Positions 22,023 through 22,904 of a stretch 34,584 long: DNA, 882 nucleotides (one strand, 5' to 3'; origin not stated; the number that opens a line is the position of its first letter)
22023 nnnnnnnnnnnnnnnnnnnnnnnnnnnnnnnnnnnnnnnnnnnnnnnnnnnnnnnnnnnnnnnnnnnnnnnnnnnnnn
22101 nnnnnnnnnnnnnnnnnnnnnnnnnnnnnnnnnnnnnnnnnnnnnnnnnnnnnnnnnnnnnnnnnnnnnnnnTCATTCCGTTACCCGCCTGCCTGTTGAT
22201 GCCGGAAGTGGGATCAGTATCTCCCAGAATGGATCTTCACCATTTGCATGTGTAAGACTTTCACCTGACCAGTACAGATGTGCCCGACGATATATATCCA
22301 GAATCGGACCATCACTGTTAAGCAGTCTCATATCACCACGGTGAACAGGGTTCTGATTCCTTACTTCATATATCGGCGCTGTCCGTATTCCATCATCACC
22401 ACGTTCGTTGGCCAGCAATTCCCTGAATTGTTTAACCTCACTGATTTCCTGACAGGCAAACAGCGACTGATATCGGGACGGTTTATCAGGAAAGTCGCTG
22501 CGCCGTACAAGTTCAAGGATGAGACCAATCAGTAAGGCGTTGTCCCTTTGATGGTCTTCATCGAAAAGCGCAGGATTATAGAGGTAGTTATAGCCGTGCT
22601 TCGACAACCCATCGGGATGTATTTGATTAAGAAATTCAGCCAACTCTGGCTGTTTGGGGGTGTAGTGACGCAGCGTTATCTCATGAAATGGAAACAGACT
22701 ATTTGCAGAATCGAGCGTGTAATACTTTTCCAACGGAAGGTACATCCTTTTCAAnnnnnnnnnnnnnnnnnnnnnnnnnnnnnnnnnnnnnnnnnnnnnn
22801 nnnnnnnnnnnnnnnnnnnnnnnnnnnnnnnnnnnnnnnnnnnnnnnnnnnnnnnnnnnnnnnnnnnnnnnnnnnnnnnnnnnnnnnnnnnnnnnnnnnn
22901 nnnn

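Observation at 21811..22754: Unrecognised convergent gene pair (85/113 aa and 193 aa) at the head of the accessory island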

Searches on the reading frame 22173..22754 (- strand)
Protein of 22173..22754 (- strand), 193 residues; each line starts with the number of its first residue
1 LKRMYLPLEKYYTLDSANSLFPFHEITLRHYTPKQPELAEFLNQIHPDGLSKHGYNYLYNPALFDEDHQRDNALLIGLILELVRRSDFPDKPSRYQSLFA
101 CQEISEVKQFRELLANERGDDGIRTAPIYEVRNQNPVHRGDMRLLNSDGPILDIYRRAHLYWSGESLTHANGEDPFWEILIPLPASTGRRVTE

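Call 5: search_protein_families(library=pfam, proteins=[window:22173-22754:-], max_evalue=0.1)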
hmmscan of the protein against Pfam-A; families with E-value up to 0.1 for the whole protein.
window:22173-22754:- (193 aa): 1 family
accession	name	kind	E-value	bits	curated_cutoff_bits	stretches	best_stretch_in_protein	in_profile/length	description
PF10386.15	DUF2441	-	3.8e-08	33.9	25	1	74-164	53-141/141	Protein of unknown function (DUF2441)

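Call 6: search_protein_families(library=phrogs, proteins=[window:22173-22754:-], max_evalue=0.1)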
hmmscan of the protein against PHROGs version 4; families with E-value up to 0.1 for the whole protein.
window:22173-22754:- (193 aa): 2 families
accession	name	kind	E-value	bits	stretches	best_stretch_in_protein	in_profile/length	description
phrog_5663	-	unknown function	3.2e-56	191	1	9-193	2-175/175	-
phrog_9842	-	unknown function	0.00015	22.7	1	78-166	98-181/202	-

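Call 7: search_protein_families(library=padloc, proteins=[window:22173-22754:-], max_evalue=1)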
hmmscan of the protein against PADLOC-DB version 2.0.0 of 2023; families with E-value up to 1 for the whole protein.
window:22173-22754:- (193 aa): 0 families

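Call 15: search_solved_structures(query=window:22173-22754:-, max_evalue=10, show_alignments=2)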
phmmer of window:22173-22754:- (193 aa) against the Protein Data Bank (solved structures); distinct sequences matched with E-value up to 10: 1.
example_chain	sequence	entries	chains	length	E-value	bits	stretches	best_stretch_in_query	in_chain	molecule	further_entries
2aua_A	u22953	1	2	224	0.022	17.9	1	78-165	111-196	hypothetical protein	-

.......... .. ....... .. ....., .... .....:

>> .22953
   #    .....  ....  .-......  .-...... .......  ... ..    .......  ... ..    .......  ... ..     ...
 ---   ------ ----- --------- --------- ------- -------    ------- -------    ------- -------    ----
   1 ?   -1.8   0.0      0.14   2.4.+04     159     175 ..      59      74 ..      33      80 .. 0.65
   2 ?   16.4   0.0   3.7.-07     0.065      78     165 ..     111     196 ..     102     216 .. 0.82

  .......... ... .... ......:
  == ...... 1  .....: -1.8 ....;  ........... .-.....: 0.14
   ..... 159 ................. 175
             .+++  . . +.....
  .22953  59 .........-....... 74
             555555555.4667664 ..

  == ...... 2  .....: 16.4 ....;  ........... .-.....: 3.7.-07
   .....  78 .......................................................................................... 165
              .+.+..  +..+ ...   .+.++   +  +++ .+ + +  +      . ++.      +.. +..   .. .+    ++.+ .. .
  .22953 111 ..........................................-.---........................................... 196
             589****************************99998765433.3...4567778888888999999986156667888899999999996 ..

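Call 18: find_homologous_proteins(query=window:22173-22754:-, max_evalue=0.001)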
Query window:22173-22754:- (193 aa): 44 proteins with E <= 0.001 among 247 candidates.
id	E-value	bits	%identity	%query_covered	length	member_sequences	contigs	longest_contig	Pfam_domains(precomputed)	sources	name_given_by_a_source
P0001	5.5e-126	436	99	98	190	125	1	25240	PF10386.17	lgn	-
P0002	2.7e-105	369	85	96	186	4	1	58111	PF10386.17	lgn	-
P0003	2.0e-91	323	76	98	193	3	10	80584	PF10386.17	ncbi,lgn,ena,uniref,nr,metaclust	ncbi:Uncharacterised protein [Enterobacter roggenkampii]|uniref:DUF2441 domain-containing protein n=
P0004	4.0e-78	280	87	73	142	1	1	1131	PF10386.17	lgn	-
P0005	8.6e-77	276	65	98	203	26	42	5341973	PF10386.17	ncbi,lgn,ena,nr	ncbi:Uncharacterised protein [Escherichia coli]|nr:Uncharacterised protein [Escherichia coli] VVY329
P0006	1.2e-75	272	67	96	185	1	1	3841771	PF10386.17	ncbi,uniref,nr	ncbi:DUF2441 domain-containing protein [Limnobaculum parvum]|uniref:DUF2441 domain-containing protei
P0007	3.2e-74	267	65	96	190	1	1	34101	PF10386.17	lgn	-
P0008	2.1e-72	261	65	95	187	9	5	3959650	PF10386.17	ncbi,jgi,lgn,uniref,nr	ncbi:DUF2441 domain-containing protein [Arsenophonus nasoniae]|uniref:DUF2441 domain-containing prot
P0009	2.7e-71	258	64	96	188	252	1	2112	PF10386.17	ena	-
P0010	3.5e-71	257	64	96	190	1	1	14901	PF10386.17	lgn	-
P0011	5.2e-71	257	63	96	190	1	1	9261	PF10386.17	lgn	-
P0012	1.1e-70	256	63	96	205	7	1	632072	PF10386.17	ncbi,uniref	ncbi:DUF2441 domain-containing protein [Arsenophonus sp. PmNCSU2021_1]|uniref:DUF2441 domain-contain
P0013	3.1e-69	251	63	96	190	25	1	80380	PF10386.17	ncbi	ncbi:TPA: DUF2441 domain-containing protein [Yersinia enterocolitica]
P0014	8.8e-66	240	58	95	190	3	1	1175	PF10386.17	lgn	-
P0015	1.8e-65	239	59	96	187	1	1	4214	PF10386.17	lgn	-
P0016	1.2e-64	236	58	95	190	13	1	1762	PF10386.17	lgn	-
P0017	6.6e-64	234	60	96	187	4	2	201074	PF10386.17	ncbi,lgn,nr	ncbi:DUF2441 domain-containing protein [Salmonella enterica subsp. enterica serovar Llandoff]|nr:DUF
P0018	5.5e-51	191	50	95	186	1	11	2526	PF10386.17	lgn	-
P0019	2.8e-50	189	48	94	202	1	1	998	PF10386.17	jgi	-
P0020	1.1e-48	184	71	62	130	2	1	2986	PF10386.17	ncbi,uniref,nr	ncbi:DUF2441 domain-containing protein [Candidatus Symbiopectobacterium sp.]|uniref:DUF2441 domain-c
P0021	6.9e-47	178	49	94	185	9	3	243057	PF10386.17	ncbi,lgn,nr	ncbi:DUF2441 domain-containing protein [Salmonella enterica subsp. enterica]|nr:DUF2441 domain-conta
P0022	3.7e-46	176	64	66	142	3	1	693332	PF10386.17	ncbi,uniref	ncbi:DUF2441 domain-containing protein [Citrobacter braakii]|uniref:DUF2441 domain-containing protei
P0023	1.4e-44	170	48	96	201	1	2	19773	PF10386.17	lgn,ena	-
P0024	3.2e-43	166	47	94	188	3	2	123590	PF10386.17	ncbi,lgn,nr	ncbi:DUF2441 domain-containing protein [Salmonella enterica subsp. enterica serovar Bovismorbificans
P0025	9.0e-27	112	40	96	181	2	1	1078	PF10386.17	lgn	-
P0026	1.4e-26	112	38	96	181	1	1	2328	PF10386.17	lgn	-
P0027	3.1e-26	111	38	96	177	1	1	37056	PF10386.17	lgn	-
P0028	6.3e-25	106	37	95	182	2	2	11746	PF10386.17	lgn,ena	-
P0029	4.0e-24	104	42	79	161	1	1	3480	PF10386.17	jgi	jgi:hypothetical protein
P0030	8.8e-23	99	39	82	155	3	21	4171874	PF10386.17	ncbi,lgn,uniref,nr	ncbi:DUF2441 domain-containing protein [Sodalis glossinidius]|uniref:DUF2441 domain-containing prote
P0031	3.2e-22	97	35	96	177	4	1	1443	PF10386.17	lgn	-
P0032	7.8e-22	96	36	95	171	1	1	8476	PF10386.17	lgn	-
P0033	3.7e-21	94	40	96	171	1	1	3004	PF10386.17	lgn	-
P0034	3.0e-20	91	38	96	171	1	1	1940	PF10386.17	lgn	-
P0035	4.6e-20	90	35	95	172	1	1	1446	PF10386.17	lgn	-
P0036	3.6e-19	88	42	75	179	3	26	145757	PF10386.17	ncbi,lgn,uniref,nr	ncbi:DUF2441 domain-containing protein [Salmonella enterica subsp. enterica serovar Newport]|uniref:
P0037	4.0e-18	84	38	80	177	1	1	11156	PF10386.17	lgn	-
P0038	1.9e-17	82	34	96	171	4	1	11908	PF10386.17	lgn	-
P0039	1.3e-14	73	36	93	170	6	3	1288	PF10386.17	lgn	-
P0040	2.3e-14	72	36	93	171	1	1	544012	PF10386.17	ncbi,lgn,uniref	ncbi:hypothetical protein [Pseudomonas chlororaphis]|uniref:hypothetical protein n=1 Tax=Pseudomonas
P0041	2.0e-12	65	32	95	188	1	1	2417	PF10386.17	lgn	-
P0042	4.7e-9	54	31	93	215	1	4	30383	PF10386.17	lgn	-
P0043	8.2e-8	50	30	93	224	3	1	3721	PF10386.17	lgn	-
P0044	3.9e-5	42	28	73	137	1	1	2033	PF10386.17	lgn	-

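Call 27: predict_structure(alignment_id=A1)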
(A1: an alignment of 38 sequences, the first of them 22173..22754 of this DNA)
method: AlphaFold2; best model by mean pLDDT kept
length: 193 residues; sequences in the alignment: 38
mean_pLDDT: 91.5   pTM: 0.86
mean pLDDT of the five models: 91.5, 91.2, 90.5, 90.3, 89.8
residues with pLDDT >= 90: 151; 70-90: 29; 50-70: 13; < 50: 0
segments of 3 or more residues with pLDDT < 50: none
pLDDT, mean of each block of 10 residues (from residue 1): 78 96 96 93 96 89 60 88 98 97 97 94 97 95 92 96 89 91 97 94
secondary structure, 60 per line:
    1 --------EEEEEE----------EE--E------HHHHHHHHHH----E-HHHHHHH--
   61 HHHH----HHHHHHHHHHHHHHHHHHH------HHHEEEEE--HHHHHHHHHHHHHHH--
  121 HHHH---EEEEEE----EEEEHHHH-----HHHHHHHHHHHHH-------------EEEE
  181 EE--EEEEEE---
elements in order: E9-14 H36-45 H52-58 H61-64 H69-87 E97-101 H104-118 H121-124 E128-133 E138-141 H142-145 H151-163 E177-182 E185-190

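Call 39: search_solved_structures(query=A1, max_evalue=10, show_alignments=3)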
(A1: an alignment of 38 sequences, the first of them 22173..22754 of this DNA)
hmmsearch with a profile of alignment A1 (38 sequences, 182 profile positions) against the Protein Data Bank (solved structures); distinct sequences matched with E-value up to 10: 1.
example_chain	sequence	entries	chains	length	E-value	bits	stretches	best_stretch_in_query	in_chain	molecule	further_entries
2aua_A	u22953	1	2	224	3.9e-14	56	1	61-156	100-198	hypothetical protein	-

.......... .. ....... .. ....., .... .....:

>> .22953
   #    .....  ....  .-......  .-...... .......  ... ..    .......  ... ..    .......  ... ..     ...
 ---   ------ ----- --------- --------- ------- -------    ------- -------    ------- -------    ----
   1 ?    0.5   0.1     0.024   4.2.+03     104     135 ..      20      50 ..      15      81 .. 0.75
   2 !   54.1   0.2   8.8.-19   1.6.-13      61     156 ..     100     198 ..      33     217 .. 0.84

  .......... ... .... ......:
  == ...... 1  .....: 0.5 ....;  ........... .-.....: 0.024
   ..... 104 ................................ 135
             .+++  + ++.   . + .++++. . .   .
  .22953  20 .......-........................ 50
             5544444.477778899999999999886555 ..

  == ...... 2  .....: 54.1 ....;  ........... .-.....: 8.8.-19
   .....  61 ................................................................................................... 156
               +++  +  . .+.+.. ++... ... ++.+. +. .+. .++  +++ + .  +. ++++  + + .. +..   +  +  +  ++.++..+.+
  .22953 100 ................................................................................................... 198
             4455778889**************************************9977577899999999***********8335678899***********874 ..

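Call 40: fold_search(model_id=the predicted structure, library=viral)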
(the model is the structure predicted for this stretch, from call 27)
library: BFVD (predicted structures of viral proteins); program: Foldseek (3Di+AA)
matches with E <= 10: 107; with E <= 0.001: 3
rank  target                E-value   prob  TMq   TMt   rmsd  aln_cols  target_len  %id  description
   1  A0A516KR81            2.6e-13  1.00  0.74  0.87   3.1       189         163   26  Uncharacterized protein [Gordonia phage JuJu]
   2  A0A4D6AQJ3            7.7e-12  1.00  0.76  0.78   2.5       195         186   22  (no name in the UniProt tables at hand)
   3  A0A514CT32            2.6e-04  1.00  0.48  0.53   5.9       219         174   11  Uncharacterized protein [Achromobacter phage Motura]
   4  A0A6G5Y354            5.4e-02  0.54  0.31  0.32  10.5       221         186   11  (no name in the UniProt tables at hand)
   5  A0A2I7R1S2            2.8e-01  0.30  0.27  0.38  10.9       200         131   10  (no name in the UniProt tables at hand)
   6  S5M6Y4                3.2e-01  0.21  0.29  0.32  12.3       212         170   10  Transcriptional regulator [Yersinia phage PST]
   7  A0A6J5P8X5            3.4e-01  0.38  0.36  0.09  17.7       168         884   15  Uncharacterized protein [uncultured Caudovirales phage]
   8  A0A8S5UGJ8            3.4e-01  0.28  0.29  0.35  12.9       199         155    8  Uncharacterized protein [Myoviridae sp. ctshb19]
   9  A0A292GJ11            4.1e-01  0.44  0.24  0.27   5.2       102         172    8  (no name in the UniProt tables at hand)
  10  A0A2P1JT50            4.3e-01  0.30  0.30  0.31   8.6       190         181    9  Uncharacterized protein [Streptomyces phage Nesbitt]
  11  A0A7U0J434            4.6e-01  0.21  0.32  0.40   8.6       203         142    9  (no name in the UniProt tables at hand)
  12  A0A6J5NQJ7            5.5e-01  0.13  0.21  0.33  11.2       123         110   10  Uncharacterized protein [uncultured Caudovirales phage]
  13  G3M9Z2                5.5e-01  0.12  0.26  0.28  11.5       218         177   13  Gp251 [Bacillus phage G]
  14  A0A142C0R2            6.2e-01  0.54  0.24  0.34   5.3        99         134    9  (no name in the UniProt tables at hand)
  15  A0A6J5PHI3            6.5e-01  0.25  0.25  0.06   9.0       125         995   13  Uncharacterized protein [uncultured Caudovirales phage]
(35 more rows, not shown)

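Call 41: find_encoding_contigs(protein=P0036, flank=5000, max_places=3)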
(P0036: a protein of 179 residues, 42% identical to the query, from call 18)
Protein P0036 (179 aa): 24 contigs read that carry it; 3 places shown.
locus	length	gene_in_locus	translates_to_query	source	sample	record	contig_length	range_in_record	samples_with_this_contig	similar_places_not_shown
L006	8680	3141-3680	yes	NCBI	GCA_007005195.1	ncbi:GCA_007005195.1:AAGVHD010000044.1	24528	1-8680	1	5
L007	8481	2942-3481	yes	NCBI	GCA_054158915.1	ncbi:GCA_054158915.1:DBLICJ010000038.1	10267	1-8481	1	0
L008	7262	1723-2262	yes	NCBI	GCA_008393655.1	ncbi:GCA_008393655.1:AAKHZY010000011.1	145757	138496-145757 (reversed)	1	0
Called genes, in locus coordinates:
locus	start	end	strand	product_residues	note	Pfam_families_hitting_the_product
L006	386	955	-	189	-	PF10547:P22_AR_N, PF10549:ORF11CD3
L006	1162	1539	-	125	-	PF13539:Peptidase_M15_4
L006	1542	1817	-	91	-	PF05449:Phage_holin_3_7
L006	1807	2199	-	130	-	PF16931:Phage_holin_8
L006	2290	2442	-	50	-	PF13064:DUF3927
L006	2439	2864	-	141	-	PF05099:TerB (faint)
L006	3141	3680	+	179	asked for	PF10386:DUF2441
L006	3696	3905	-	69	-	-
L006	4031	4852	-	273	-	PF27659:CHP02642 (faint), PF03589:Antiterm, PF00684:DnaJ_CXXCXGXG (weak), PF03589:Antiterm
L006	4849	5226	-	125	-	PF05866:RusA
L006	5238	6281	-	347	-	PF06147:DUF968, PF16784:HNHc_6 (weak)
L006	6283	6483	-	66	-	-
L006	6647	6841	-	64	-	-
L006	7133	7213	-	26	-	-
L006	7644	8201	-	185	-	PF10543:ORF6N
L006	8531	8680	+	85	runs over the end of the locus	PF03693:ParD_antitoxin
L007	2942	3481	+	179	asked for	PF10386:DUF2441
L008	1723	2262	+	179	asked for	PF10386:DUF2441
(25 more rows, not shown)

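Call 42: find_encoding_contigs(protein=P0040, flank=5000, max_places=3)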
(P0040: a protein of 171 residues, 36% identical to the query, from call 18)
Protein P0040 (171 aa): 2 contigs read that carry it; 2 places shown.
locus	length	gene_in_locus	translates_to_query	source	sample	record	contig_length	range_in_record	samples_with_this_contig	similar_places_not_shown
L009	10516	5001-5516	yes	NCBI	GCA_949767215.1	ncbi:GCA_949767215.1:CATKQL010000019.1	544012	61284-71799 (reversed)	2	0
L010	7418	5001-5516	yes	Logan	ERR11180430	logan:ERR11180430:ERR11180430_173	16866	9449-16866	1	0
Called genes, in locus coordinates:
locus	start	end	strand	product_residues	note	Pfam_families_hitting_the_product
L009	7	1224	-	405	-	PF07690:MFS_1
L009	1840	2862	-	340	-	PF14022:DUF4238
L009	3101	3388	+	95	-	-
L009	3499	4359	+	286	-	-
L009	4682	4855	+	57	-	-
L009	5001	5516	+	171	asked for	PF10386:DUF2441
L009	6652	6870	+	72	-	PF13986:DUF4224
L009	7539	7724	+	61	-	-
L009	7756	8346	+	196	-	PF00765:Autoind_synth, PF13444:Acetyltransf_5 (weak)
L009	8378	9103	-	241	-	PF03472:Autoind_bind, PF00196:GerE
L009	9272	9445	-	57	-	-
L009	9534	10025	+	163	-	PF03284:PHZA_PHZB, PF12680:SnoaL_2 (faint)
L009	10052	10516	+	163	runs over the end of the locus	PF03284:PHZA_PHZB, PF12680:SnoaL_2 (faint)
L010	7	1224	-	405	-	PF07690:MFS_1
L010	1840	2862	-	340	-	PF14022:DUF4238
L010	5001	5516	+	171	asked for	PF10386:DUF2441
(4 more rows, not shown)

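Call 43: find_encoding_contigs(protein=P0021, flank=5000, max_places=3)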
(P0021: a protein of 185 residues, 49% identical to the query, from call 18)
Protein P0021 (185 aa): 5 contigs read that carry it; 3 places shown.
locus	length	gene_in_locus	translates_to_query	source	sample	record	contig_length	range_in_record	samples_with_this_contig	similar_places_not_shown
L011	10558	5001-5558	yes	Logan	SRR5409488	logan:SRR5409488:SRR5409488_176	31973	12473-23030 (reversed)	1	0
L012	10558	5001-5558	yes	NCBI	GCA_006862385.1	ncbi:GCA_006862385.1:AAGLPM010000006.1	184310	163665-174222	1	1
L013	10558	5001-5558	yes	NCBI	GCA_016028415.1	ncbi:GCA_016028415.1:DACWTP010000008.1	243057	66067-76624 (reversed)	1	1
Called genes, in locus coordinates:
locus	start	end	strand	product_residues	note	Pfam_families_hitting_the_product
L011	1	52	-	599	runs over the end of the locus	PF00665:rve (weak)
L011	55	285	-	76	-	-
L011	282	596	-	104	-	-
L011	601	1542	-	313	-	-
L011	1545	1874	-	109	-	PF09339:HTH_IclR (weak), PF12840:HTH_20 (faint)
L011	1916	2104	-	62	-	-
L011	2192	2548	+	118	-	PF13560:HTH_31, PF07022:Phage_CI_repr (weak), PF12844:HTH_19, PF01381:HTH_3, PF22495:HTH_92 (weak)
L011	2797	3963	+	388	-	PF13588:HSDR_N_2 (weak), PF04313:HSDR_N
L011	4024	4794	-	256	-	PF02086:MethyltransfD12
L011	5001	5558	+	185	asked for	PF10386:DUF2441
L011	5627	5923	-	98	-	-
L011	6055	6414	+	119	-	PF13272:Holin_2-3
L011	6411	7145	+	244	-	PF01464:SLT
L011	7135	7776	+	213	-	-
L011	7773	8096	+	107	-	-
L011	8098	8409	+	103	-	-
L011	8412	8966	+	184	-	PF11985:Phage_Mu_Gp27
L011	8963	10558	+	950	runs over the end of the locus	PF03237:Terminase_6N, PF17289:Terminase_6C (weak)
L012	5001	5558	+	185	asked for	PF10386:DUF2441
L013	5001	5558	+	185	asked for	PF10386:DUF2441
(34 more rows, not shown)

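Call 47: search_protein_families(library=pfam, alignment_id=A1, max_evalue=10)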
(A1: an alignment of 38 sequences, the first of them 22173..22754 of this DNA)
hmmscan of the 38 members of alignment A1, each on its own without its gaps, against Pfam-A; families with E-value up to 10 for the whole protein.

A. member 1, window:22173-22754:- (193 aa): 1 family
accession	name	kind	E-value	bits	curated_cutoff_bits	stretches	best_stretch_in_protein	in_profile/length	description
PF10386.15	DUF2441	-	3.8e-08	33.9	25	1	74-164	53-141/141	Protein of unknown function (DUF2441)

B. families by the number of members that match (of 38 scanned): 8 families
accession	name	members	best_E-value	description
PF10386.15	DUF2441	38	1.9e-10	Protein of unknown function (DUF2441)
PF24760.1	TPR_IF140_C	3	0.022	IF140 C-terminal TPR domain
PF09005.15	FUBP_C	2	0.096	Far upstream element-binding protein, C-terminal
PF16809.10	NleF_casp_inhib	1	0.074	NleF caspase inhibitor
PF22405.2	STIV-like_capsid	1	0.14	Sulfolobus turreted icosahedral virus 1-like, major capsid protein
PF22306.1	PAV1-137_bromodom-like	1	0.19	PAV1-137, bromodomain-like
PF13218.11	DUF4026_N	1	0.22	Protein of unknown function (DUF4026) N-terminal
PF22679.2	T1R_D3-like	1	0.25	Type I restriction enzyme subunit R domain 3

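Call 48: search_protein_families(library=pfam, proteins=[L011:5627-5923:-, L006:3696-3905:-, L011:2797-3963:+], max_evalue=1)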
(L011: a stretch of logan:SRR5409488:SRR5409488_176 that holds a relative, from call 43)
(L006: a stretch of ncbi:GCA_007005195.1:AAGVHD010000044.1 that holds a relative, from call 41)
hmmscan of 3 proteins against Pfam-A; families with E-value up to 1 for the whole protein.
L011:5627-5923:- (98 aa): 10 families
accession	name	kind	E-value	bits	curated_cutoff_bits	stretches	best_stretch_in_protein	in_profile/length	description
PF13245.12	AAA_19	-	0.00018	22.1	25.1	1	10-61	13-69/134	AAA domain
PF00437.27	T2SSE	-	0.00099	18.3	24.9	1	6-43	140-178/370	Type II/IV secretion system protein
PF00005.33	ABC_tran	-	0.0011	20.1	25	1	4-55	7-52/137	ABC transporter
PF13604.12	AAA_30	-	0.035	14.3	27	1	10-52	20-62/191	AAA domain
PF13191.12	AAA_16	-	0.036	15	32.6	1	11-30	27-46/167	AAA ATPase domain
PF02456.21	Adeno_IVa2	-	0.044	13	21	1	4-27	84-106/370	Adenovirus IVa2 protein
PF25497.1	COR-B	-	0.069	13.4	27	1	8-40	59-88/145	C-terminal of Roc, COR-B domain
PF13555.12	AAA_29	-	0.12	12.5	27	1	11-28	25-42/61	P-loop containing region of AAA domain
PF06414.18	Zeta_toxin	-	0.13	12.1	22.3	1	11-39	19-46/199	Zeta toxin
PF25199.1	nSTAND_NTPase5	-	0.17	12.2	34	1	8-29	41-62/145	Novel STAND NTPase 5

L006:3696-3905:- (69 aa): 0 families

L011:2797-3963:+ (388 aa): 3 families
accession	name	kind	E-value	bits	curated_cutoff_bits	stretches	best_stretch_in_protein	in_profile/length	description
PF04313.20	HSDR_N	-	1.5e-13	51.5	25.1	2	63-128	124-197/198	Type I restriction enzyme R protein N terminus (HSDR_N)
PF13588.12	HSDR_N_2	-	2.6e-07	31.1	25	1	25-126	2-100/110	Type I restriction enzyme R protein N terminus (HSDR_N)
PF17282.7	DUF5347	-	0.071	13.8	25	1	190-253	31-92/101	Family of unknown function (DUF5347)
